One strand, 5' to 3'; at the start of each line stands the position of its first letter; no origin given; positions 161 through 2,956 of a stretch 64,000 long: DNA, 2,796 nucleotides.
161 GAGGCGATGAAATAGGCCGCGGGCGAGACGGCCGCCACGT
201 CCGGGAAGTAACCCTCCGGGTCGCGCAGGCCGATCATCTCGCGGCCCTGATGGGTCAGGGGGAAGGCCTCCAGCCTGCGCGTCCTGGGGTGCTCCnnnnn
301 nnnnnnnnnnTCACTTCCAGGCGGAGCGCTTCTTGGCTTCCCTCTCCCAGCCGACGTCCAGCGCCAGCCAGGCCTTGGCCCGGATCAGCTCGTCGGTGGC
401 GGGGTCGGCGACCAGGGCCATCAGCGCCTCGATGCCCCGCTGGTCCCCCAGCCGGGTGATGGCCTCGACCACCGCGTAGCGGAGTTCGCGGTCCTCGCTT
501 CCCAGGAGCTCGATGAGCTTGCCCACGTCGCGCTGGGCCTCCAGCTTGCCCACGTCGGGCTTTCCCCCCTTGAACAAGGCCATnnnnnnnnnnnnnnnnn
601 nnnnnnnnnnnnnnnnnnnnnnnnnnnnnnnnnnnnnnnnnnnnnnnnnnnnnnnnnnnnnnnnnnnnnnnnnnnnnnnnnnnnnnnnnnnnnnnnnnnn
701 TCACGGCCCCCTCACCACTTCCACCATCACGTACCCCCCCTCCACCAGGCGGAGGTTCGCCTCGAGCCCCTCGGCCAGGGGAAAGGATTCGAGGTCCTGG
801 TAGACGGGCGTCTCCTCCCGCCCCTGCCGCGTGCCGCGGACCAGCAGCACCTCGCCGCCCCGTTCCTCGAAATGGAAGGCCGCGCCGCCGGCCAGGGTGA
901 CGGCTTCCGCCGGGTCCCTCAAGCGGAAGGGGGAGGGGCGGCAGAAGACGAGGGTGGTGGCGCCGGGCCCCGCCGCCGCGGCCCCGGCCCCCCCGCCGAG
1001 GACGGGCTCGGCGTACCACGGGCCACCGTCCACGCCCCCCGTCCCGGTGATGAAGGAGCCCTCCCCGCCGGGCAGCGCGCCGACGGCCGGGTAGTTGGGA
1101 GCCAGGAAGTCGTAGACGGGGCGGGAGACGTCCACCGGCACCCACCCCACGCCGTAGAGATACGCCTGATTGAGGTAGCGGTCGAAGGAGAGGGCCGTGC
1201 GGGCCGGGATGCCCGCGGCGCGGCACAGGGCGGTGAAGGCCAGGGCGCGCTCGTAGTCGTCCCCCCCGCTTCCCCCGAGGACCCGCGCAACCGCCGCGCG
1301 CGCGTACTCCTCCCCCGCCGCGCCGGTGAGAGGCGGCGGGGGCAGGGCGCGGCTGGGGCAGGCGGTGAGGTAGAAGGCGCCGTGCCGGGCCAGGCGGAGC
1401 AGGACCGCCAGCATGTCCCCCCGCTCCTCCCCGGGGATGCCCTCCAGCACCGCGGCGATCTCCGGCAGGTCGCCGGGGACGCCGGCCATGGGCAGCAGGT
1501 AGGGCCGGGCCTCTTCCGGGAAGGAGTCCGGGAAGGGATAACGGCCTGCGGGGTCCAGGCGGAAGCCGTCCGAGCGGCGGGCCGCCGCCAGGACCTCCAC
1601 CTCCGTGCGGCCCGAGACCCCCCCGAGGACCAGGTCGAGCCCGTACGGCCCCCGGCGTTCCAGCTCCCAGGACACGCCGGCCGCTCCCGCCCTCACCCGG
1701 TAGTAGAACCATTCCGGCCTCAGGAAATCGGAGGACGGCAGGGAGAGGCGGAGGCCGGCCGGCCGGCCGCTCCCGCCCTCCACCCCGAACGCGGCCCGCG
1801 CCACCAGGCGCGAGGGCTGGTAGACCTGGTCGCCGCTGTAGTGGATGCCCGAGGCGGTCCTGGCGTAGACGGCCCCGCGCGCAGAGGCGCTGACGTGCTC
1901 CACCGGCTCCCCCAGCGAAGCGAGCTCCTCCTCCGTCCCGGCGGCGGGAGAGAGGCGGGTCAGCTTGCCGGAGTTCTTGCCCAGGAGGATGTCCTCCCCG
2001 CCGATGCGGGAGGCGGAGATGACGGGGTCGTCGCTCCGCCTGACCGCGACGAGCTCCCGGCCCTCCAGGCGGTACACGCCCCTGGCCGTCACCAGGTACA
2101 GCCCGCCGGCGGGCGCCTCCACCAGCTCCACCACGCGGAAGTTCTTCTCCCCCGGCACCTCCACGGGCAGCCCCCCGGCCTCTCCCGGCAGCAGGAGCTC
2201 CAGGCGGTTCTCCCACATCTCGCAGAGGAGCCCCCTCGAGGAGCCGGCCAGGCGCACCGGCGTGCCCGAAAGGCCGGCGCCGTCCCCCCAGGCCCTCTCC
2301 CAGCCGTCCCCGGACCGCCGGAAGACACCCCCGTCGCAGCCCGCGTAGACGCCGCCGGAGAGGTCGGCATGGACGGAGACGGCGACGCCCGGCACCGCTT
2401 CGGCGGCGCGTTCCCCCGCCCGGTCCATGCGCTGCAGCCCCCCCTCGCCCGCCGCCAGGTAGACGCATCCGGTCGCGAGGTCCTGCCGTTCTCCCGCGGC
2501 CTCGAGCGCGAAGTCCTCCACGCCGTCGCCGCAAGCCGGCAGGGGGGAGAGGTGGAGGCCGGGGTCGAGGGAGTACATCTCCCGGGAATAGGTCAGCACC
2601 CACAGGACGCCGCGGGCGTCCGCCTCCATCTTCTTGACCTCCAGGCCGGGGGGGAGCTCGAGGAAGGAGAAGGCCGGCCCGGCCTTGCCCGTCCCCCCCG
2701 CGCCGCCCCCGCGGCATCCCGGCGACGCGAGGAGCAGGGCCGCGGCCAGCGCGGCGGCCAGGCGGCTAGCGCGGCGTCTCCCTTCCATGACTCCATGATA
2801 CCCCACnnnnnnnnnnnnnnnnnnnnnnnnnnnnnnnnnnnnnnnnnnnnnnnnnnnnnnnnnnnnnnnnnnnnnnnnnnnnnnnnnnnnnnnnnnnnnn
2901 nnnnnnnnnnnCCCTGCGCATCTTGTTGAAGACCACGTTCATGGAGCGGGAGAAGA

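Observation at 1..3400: Uncharacterised four-gene minus-strand operon at the window edge: strong promoter, tetra-repeat small protein, transglutaminase lipoprotein, HEAT mini-protein, RRE/PqqD-like protein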

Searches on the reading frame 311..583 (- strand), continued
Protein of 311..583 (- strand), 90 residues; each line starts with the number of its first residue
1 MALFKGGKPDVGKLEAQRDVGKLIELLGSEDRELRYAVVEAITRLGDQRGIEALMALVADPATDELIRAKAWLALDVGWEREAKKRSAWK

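Call 17: find_encoding_contigs(protein=P0084, flank=8000, max_places=2)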
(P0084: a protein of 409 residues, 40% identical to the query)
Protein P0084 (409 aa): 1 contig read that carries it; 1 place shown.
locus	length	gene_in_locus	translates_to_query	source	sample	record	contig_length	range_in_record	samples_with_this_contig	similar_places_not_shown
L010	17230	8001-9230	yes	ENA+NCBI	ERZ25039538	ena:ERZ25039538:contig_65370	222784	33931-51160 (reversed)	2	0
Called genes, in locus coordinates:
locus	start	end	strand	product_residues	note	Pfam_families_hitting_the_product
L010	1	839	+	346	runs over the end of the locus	-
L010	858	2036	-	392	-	PF21074:GDH_C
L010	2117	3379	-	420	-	PF05088:Bac_GDH_CD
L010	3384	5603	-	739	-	PF21075:GDH_ACT1, PF21073:GDH_HM1, PF21076:GDH_ACT2, PF21079:GDH_HM2, PF21078:GDH_HM3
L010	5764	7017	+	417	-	PF05958:tRNA_U5-meth_tr, PF05175:MTS (faint), PF03602:Cons_hypoth95, PF06325:PrmA (faint), PF09445:Methyltransf_15 (faint), PF13847:Methyltransf_31 (weak), PF13649:Methyltransf_25 (weak)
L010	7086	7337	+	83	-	-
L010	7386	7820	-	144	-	PF00355:Rieske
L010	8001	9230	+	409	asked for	PF01875:Memo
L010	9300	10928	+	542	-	PF01590:GAF, PF13185:GAF_2, PF13492:GAF_3, PF00158:Sigma54_activat, PF14532:Sigma54_activ_2, PF07728:AAA_5, PF25601:AAA_lid_14, PF02954:HTH_8, +2 more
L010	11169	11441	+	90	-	-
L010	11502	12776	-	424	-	PF07992:Pyr_redox_2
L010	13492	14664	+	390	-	PF05222:AlaDh_PNT_N, PF01262:AlaDh_PNT_C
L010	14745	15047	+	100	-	PF12769:PNTB_4TM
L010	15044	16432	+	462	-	PF02233:PNTB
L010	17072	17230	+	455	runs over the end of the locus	PF14522:Cytochrome_C7 (faint), PF14537:Cytochrom_c3_2 (faint)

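Call 45: search_solved_structures(query=P0001, max_evalue=0.01, show_alignments=2)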
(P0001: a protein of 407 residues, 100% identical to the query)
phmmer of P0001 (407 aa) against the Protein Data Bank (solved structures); distinct sequences matched with E-value up to 0.01: 2.
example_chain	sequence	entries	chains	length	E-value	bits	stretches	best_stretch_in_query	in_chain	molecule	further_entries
7kq8_A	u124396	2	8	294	0.0037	19.8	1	141-375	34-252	Protein MEMO1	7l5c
3bcz_A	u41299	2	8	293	0.0037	19.8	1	141-375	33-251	Protein MEMO1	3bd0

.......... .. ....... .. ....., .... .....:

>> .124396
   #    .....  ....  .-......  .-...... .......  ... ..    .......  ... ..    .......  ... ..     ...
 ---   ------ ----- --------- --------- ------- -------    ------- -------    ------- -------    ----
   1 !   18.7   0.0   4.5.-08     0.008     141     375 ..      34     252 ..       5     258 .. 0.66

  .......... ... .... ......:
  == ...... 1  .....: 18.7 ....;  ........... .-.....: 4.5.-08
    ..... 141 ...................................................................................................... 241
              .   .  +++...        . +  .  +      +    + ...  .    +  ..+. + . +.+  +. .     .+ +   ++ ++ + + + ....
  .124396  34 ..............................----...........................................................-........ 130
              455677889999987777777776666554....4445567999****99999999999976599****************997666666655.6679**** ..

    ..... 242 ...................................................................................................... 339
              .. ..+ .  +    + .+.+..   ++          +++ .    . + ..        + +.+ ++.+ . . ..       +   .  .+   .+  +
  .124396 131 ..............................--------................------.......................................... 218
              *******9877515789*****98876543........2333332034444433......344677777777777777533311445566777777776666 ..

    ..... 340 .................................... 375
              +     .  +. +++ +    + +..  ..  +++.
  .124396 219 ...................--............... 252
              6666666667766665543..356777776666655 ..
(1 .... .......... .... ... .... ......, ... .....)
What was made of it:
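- On Memo family (PF01875): APH, TCH, LAH and VCG align with the APH, PSH, CH and ICG motifs of MEMO1 (call 45).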

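Call 55: find_encoding_contigs(protein=P0087, flank=6000, max_places=1)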
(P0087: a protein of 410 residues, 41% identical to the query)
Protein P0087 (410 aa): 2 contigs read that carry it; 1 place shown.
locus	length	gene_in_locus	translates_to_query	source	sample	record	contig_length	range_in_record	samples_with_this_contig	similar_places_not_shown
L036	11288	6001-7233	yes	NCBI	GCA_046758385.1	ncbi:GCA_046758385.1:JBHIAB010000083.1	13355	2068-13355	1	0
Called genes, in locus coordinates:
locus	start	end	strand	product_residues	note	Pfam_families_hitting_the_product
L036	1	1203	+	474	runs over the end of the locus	PF03951:Gln-synt_N, PF00120:Gln-synt_C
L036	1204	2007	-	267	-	PF03447:NAD_binding_3, PF01958:Asp_DH_C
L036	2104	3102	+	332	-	PF09674:DUF2400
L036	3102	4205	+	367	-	PF02646:RmuC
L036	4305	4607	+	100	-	-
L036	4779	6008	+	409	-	PF04389:Peptidase_M28 (faint), PF01546:Peptidase_M20, PF07687:M20_dimer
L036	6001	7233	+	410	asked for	PF01875:Memo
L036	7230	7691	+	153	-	PF11161:DUF2944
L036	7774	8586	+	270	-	PF00037:Fer4 (weak), PF12838:Fer4_7 (weak), PF13237:Fer4_10, PF27538:NosR (faint)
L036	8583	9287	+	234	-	-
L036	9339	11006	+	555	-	PF02776:TPP_enzyme_N, PF00205:TPP_enzyme_M, PF02775:TPP_enzyme_C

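Call 56: find_encoding_contigs(protein=P0104, flank=6000, max_places=1)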
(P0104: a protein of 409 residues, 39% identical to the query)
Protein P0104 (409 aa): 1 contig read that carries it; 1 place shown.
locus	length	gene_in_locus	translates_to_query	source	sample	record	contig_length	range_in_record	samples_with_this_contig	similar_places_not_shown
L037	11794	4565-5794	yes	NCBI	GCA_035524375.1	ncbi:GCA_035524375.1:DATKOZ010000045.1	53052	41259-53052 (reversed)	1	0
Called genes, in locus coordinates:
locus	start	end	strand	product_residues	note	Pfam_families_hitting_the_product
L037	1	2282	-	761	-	PF21075:GDH_ACT1, PF21073:GDH_HM1, PF21076:GDH_ACT2, PF21079:GDH_HM2, PF21078:GDH_HM3, PF05088:Bac_GDH_CD (weak)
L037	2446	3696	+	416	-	PF01938:TRAM (weak), PF03602:Cons_hypoth95, PF05958:tRNA_U5-meth_tr, PF13847:Methyltransf_31, PF13649:Methyltransf_25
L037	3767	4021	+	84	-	-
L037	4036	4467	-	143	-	PF00355:Rieske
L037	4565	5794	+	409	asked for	PF01875:Memo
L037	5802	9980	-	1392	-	-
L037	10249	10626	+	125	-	-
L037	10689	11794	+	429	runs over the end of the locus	PF02737:3HCDH_N, PF00725:3HCDH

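Call 57: find_encoding_contigs(protein=P0080, flank=6000, max_places=1)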
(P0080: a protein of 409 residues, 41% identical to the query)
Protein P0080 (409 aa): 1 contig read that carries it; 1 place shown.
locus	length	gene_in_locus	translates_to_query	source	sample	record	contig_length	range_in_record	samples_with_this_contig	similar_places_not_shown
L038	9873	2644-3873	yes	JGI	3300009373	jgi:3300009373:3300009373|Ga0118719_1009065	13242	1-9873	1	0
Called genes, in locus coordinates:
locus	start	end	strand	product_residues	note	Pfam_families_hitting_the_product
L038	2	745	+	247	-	?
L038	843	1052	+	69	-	PF02416:TatA_B_E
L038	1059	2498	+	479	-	PF01425:Amidase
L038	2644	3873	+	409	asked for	PF01875:Memo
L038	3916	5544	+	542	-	PF06283:ThuA, PF01408:GFO_IDH_MocA, PF22725:GFO_IDH_MocA_C3, PF02894:GFO_IDH_MocA_C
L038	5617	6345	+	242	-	PF04909:Amidohydro_2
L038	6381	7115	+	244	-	PF04909:Amidohydro_2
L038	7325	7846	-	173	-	PF14512:TM1586_NiRdase (faint), PF00881:Nitroreductase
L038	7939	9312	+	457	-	PF00202:Aminotran_3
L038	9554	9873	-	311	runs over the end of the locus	PF00248:Aldo_ket_red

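Call 81: search_protein_families(library=ncbifam, proteins=[L008:6240-7637:+, L008:9259-10491:+], max_evalue=0.00001)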
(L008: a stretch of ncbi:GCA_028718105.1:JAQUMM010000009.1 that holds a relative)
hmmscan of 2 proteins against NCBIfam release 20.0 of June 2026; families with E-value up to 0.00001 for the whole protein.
L008:6240-7637:+ (465 aa): 6 families
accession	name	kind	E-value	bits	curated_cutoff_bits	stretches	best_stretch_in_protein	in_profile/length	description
TIGR02717.1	AcCoA-syn-alpha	equivalog_domain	2.4e-110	369.3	567.15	1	10-455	2-443/447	acetate--CoA ligase alpha subunit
NF045494.1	AcCoALig_Archglob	equivalog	2.1e-87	294.1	1200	1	9-455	218-659/665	acetate--CoA ligase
NF045492.1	HydPropCoALig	equivalog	5.3e-80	269.7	1300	1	11-369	250-609/700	3-hydroxypropionate--CoA ligase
NF045493.1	HydDutCoALig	equivalog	3.6e-63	214.3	1300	1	11-390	5-381/698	4-hydroxybutyrate--CoA ligase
NF004230.0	PRK05678.1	equivalog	1.3e-16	60.7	336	1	50-296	39-285/291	succinate--CoA ligase subunit alpha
TIGR01019.1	sucCoAalpha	subfamily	2e-15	56.9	353.2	1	126-292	110-279/286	succinate--CoA ligase subunit alpha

L008:9259-10491:+ (410 aa): 10 families
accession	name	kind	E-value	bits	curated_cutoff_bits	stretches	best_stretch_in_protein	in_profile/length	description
TIGR00900.1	2A0121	subfamily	1.5e-52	179.2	319.6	1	19-373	3-362/364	H+ Antiporter protein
NF052575.1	MFS_efflux_Tap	equivalog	5.8e-24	84.8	625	1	17-397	6-394/401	multidrug efflux MFS transporter Tap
NF000245.1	macrolide_MefA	exception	2e-20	73.2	675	1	19-391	13-394/405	macrolide efflux MFS transporter Mef(A)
NF007792.0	PRK10489.1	equivalog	5.9e-18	65.1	324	1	10-404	12-402/419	enterobactin transporter EntS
NF000051.1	macrolide_MefB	exception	3.1e-14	52.7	800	1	16-400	10-398/409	macrolide efflux MFS transporter Mef(B)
NF012178.0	tet_MFS_V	exception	5.5e-14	52.1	640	1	10-395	4-395/409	tetracycline efflux MFS transporter Tet(V)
NF006386.0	PRK08633.1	equivalog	6.8e-14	50.6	1221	1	23-403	17-412/1147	acyl-[ACP]--phospholipid O-acyltransferase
NF000154.1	macrolide_MefEN2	exception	4.5e-08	32.8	800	1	17-382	8-379/401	macrolide efflux MFS transporter Mef(En2)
TIGR00880.1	2_A_01_02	superfamily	6e-08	32.9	131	1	65-182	13-130/141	multidrug resistance protein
TIGR00881.1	2A0104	subfamily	6.1e-07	28.8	407.75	0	60-202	40-183/379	phosphoglycerate transporter protein PgtP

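Call 92: search_protein_families(library=pfam, proteins=[L007:5472-7577:+], max_evalue=1)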
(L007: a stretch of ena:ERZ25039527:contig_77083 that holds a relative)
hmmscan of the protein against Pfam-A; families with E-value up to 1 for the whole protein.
L007:5472-7577:+ (702 aa): 1 family
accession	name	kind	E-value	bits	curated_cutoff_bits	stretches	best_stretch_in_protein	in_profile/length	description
PF01841.26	Transglut_core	-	1.9e-06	28.5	23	1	503-560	40-108/108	Transglutaminase-like superfamily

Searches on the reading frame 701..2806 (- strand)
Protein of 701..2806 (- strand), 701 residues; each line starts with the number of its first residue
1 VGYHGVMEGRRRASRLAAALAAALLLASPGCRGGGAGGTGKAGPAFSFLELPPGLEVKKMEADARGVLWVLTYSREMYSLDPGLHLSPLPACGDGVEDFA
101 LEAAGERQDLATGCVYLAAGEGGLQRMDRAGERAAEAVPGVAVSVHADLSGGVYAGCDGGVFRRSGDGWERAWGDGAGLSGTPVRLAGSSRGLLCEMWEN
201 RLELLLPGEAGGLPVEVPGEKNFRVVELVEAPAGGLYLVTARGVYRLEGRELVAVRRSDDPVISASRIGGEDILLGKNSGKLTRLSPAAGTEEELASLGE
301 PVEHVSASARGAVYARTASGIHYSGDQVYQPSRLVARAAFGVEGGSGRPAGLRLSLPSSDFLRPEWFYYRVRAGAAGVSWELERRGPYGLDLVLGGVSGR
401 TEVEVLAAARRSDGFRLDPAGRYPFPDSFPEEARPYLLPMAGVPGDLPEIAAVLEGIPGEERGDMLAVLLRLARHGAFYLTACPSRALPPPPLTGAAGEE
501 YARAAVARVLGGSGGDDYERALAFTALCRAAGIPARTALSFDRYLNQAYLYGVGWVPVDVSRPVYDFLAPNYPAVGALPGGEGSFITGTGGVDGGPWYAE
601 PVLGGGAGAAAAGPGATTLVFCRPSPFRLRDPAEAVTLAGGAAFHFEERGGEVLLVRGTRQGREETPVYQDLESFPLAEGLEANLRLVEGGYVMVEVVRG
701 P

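Call 5: search_protein_families(library=pfam, proteins=[window:701-2806:-], max_evalue=1)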
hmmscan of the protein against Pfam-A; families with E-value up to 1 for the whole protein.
window:701-2806:- (701 aa): 1 family
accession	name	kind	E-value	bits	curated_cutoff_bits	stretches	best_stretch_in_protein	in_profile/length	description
PF01841.26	Transglut_core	-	1.2e-06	29.2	23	1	505-559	42-107/108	Transglutaminase-like superfamily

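Call 6: search_protein_families(library=ncbifam, proteins=[window:701-2806:-], max_evalue=1)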
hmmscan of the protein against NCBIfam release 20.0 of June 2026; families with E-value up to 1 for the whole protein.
window:701-2806:- (701 aa): 1 family
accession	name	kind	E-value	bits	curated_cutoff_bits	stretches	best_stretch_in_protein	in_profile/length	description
NF038331.1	Tsi3_fam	domain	0.024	15.1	45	0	491-519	45-76/116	Tsi3 family protein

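Call 28: search_solved_structures(query=window:701-2806:-, max_evalue=1, show_alignments=3)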
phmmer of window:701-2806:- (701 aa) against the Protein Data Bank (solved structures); distinct sequences matched with E-value up to 1: 3.
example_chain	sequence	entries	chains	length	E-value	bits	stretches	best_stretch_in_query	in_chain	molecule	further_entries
4hl0_A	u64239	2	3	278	0.9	11.2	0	594-664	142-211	galectin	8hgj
8yzq_A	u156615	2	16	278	0.92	11.2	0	594-664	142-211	Galectin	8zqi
5glt_A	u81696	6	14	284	0.93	11.2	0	594-664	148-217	Galectin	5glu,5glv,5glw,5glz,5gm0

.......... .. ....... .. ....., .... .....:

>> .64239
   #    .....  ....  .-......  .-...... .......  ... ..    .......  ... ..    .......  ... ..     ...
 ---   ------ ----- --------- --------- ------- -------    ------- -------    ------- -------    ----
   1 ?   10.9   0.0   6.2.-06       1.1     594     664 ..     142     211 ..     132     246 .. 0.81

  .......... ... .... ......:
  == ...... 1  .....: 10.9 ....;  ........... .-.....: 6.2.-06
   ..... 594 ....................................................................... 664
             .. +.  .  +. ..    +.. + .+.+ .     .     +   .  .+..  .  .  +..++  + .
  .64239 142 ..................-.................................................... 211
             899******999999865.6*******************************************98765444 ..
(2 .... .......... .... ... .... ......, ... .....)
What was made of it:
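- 701..2806 (-): Gene 2: a 695-701-aa exported (possibly lipid-anchored) protein. Its N-terminal roughly 480 aa match no known family. The transglutaminase-like core (aa 505-559, nt 1130-1294) lacks the catalytic Cys and His. No PDB sequence match (call 28).
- Tried and rejected: No transglutaminase hit (call 28).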

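Call 29: find_homologous_proteins(query=window:701-2806:-, max_evalue=0.001)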
Query window:701-2806:- (701 aa): 3 proteins with E <= 0.001 among 8000 candidates.
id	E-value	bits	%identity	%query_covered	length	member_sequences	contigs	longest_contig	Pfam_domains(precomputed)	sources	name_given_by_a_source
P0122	0.0e+0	1495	98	99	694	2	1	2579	PF01841.26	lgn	-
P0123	0.0e+0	1336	90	94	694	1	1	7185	-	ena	-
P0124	2.3e-120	422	68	42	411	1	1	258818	-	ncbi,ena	-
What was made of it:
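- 2795..2800 (-): -10-like box TATCAT, 6 nt upstream of the ATG at 2788. This would be a possible own promoter for gene 2, giving a leaderless mRNA. The gene callers of the source databases also start the protein at MEGRRR (P0122, P0123; call 29).
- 701..2806 (-): Only 3 homologues were found among 5.8 billion proteins (call 29).
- Closest known: Lasso-peptide B2 / bacterial transglutaminase-like cysteine proteases. Different: It is restricted to the nearest relatives (call 29).
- Only 3 close homologues (call 29).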

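Call 92: search_protein_families(library=pfam, proteins=[P0122], max_evalue=1)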
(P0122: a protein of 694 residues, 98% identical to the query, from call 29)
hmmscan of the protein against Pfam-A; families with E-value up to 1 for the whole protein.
P0122 (694 aa): 1 family
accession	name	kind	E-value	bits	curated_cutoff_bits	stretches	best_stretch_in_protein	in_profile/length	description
PF01841.26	Transglut_core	-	1.2e-06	29.2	23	1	499-553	42-107/108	Transglutaminase-like superfamily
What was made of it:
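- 701..2806 (-): Pfam Transglut_core covers only profile positions 42-107 of 108 (calls 5, 92).
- On Transglutaminase-like superfamily (PF01841): 29.2 bits against 23, but only profile positions 42-107 of 108 (calls 5, 92).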
